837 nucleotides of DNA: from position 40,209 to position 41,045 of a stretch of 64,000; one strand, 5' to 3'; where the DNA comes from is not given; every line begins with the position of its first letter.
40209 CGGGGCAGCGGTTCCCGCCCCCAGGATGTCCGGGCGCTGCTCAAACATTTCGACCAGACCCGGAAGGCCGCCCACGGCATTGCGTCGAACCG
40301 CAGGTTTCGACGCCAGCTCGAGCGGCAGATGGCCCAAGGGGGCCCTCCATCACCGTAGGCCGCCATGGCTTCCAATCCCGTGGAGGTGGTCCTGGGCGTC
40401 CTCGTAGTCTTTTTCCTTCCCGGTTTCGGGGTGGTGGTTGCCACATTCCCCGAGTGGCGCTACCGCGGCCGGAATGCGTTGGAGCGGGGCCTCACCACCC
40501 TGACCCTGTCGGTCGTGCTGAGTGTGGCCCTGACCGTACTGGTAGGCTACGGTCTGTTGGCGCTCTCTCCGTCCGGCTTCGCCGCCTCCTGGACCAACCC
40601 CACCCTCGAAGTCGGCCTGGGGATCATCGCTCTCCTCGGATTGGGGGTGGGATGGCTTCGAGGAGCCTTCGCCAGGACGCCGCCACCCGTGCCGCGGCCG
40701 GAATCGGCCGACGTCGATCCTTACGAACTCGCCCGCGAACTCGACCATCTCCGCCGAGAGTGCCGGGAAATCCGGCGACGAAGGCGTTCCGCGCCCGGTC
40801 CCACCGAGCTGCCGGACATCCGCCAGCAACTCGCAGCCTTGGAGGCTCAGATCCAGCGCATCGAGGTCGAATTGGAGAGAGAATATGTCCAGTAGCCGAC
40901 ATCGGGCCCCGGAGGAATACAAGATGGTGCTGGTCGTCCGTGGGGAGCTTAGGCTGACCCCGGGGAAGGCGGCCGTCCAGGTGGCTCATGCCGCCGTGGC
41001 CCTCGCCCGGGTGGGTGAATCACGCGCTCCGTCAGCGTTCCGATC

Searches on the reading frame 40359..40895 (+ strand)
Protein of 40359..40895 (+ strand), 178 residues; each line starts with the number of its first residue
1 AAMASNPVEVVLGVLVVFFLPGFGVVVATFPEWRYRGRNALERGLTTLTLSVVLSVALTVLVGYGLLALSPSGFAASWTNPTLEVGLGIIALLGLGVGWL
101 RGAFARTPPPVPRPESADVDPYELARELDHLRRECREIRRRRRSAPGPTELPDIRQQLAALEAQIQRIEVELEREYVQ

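Call 75: search_protein_families(library=pfam, proteins=[window:40359-40895:+], max_evalue=0.001)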
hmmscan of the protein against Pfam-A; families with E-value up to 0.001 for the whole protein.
window:40359-40895:+ (178 aa): 1 family
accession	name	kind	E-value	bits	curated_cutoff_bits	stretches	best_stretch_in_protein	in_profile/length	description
PF07760.16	DUF1616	-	1.3e-08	34.8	31.6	1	3-77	17-96/307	Protein of unknown function (DUF1616)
